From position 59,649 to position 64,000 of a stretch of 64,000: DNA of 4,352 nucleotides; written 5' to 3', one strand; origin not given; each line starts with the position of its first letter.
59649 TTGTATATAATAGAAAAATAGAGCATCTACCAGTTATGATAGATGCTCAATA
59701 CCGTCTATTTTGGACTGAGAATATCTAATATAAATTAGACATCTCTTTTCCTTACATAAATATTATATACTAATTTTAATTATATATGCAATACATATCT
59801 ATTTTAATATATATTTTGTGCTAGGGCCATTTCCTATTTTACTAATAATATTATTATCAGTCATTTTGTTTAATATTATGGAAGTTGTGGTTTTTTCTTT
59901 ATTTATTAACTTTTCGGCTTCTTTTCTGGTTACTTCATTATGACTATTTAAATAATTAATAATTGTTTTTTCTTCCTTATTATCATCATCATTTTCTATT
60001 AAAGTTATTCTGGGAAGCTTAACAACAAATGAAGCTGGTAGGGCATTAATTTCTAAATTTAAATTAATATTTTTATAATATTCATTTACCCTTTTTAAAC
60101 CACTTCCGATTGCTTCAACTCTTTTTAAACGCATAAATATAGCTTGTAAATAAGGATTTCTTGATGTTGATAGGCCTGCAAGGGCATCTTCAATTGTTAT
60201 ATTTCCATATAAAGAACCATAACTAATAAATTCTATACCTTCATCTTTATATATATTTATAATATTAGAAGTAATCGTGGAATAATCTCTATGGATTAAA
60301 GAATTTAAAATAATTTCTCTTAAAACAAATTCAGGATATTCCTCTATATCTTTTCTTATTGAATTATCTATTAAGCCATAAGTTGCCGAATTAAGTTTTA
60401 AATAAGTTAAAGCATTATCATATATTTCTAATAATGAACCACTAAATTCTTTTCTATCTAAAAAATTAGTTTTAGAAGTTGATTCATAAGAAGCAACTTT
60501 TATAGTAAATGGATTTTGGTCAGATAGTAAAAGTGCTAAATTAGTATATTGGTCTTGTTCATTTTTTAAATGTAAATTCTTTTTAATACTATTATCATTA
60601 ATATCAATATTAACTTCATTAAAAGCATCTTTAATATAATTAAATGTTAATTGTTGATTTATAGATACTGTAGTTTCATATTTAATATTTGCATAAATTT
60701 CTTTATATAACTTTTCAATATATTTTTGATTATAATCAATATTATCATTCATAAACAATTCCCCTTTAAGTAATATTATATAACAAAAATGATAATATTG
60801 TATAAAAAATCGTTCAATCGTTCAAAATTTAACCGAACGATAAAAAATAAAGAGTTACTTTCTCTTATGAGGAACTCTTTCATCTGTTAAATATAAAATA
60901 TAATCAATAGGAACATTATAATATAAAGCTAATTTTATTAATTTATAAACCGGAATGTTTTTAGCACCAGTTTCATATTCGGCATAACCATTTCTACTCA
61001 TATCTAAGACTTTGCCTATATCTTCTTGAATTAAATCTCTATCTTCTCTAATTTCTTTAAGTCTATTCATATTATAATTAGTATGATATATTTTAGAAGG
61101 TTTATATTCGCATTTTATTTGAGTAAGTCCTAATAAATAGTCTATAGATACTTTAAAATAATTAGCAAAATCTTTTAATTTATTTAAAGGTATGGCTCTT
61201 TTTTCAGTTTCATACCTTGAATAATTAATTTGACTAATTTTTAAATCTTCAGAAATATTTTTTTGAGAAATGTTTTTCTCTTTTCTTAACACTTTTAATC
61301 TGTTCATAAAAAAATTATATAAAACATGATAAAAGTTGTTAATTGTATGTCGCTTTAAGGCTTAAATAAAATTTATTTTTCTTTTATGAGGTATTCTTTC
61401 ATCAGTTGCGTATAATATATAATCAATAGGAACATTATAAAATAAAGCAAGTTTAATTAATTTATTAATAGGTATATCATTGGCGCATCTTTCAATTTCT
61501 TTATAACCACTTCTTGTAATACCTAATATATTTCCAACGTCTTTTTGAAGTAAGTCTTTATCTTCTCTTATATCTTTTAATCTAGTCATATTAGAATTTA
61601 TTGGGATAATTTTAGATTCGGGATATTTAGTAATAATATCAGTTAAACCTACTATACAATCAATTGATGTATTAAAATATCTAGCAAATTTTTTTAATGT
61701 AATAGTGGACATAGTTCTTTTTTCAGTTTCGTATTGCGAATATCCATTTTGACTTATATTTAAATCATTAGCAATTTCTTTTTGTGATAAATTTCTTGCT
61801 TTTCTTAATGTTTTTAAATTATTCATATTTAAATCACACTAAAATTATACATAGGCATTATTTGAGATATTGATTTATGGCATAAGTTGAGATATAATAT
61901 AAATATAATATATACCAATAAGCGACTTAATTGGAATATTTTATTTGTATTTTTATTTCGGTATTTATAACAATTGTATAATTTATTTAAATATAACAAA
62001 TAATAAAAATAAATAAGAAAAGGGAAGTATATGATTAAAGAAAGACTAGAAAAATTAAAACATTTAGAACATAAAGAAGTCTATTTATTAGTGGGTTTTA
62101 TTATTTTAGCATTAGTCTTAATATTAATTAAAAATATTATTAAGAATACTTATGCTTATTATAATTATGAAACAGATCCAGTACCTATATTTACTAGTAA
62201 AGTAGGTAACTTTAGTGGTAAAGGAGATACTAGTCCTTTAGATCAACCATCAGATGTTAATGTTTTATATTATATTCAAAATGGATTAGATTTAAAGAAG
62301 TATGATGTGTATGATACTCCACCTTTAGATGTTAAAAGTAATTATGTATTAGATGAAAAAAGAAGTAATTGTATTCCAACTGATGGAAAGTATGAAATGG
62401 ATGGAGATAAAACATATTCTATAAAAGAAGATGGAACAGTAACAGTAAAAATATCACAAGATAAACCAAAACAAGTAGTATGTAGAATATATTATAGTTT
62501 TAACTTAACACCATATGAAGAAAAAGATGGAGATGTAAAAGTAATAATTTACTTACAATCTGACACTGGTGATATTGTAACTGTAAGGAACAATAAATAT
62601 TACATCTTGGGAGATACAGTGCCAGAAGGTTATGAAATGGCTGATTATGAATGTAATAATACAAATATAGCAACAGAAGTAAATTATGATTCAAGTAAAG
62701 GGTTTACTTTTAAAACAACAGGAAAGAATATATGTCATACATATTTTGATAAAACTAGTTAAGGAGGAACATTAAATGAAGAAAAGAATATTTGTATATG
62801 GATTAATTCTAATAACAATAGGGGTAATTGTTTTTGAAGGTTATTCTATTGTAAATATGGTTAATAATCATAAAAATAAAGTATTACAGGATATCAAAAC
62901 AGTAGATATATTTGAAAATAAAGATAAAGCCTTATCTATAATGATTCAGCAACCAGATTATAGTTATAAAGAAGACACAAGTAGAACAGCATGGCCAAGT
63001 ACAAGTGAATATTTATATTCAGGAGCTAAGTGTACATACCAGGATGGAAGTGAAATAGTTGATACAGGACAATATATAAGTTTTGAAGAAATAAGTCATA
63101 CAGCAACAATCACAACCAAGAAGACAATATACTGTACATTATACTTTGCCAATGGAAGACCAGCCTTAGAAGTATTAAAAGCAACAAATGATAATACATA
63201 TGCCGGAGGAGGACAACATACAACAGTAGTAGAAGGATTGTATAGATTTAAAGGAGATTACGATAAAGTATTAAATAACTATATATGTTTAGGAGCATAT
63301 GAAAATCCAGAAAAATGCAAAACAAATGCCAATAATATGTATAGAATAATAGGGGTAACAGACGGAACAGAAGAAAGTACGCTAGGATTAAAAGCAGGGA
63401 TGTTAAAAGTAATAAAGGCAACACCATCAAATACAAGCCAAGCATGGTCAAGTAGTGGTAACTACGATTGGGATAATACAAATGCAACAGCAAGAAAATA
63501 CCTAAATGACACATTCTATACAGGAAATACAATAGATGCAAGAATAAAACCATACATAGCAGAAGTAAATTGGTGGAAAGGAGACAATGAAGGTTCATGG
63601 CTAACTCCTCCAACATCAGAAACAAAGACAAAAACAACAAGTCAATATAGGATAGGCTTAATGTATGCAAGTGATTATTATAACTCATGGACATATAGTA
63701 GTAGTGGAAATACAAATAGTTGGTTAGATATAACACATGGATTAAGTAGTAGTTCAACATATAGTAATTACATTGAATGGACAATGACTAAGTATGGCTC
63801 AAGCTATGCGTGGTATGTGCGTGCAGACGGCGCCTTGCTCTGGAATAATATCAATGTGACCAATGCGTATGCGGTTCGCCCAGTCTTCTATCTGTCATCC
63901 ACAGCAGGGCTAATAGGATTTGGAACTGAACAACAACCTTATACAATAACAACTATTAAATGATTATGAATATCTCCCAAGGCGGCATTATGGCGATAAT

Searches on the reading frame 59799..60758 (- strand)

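Call 36: search_protein_families(library=pfam, proteins=[window:59799-60758:-], max_evalue=0.00001)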
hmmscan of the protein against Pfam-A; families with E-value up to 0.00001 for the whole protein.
window:59799-60758:- (319 aa): 1 family
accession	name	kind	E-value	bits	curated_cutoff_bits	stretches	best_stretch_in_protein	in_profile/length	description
PF13749.12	HATPase_c_4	-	1.9e-09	37.8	26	1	167-233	6-73/89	Putative ATP-dependent DNA helicase recG C-terminal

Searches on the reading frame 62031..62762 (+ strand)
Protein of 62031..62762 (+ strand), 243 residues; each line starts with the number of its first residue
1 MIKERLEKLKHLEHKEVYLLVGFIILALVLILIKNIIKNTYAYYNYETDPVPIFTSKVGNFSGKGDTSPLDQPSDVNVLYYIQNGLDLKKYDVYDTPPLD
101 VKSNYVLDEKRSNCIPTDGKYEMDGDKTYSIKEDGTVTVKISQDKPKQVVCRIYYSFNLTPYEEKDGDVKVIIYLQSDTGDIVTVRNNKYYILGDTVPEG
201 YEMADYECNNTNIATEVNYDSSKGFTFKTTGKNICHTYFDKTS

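Call 60: find_encoding_contigs(protein=window:62031-62762:+, flank=10000, max_places=3)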
Protein window:62031-62762:+ (243 aa): 1 contig read that carries it; 1 place shown.
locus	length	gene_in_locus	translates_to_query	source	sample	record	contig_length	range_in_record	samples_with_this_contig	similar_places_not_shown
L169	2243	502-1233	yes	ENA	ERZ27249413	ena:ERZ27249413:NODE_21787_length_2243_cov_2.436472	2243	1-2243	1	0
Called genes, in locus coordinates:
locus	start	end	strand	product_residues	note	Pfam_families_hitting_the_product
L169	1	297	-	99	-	?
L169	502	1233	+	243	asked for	-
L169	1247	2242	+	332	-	?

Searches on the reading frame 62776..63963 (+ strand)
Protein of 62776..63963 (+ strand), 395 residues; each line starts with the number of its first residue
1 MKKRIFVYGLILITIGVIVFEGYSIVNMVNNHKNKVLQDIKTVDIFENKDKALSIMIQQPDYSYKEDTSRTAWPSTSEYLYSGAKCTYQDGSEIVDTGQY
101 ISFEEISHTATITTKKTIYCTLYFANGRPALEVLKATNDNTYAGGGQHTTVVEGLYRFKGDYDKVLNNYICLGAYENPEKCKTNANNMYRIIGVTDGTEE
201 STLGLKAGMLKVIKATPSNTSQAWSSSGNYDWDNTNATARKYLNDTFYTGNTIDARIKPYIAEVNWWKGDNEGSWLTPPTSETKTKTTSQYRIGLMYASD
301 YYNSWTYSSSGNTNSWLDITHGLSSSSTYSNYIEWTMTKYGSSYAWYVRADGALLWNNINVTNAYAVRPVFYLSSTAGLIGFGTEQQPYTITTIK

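Call 33: find_encoding_contigs(protein=window:62776-63963:+, flank=10000, max_places=2)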
Protein window:62776-63963:+ (395 aa): 1 contig read that carries it; 1 place shown.
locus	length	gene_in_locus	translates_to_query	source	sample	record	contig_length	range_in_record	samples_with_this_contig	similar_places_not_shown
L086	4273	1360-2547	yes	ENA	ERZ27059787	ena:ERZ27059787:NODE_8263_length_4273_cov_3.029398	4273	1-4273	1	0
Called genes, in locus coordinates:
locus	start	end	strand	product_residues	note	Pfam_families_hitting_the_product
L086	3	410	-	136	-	?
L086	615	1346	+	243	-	-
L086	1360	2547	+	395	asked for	-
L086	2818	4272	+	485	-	PF04326:SLFN_AlbA_2, PF13749:HATPase_c_4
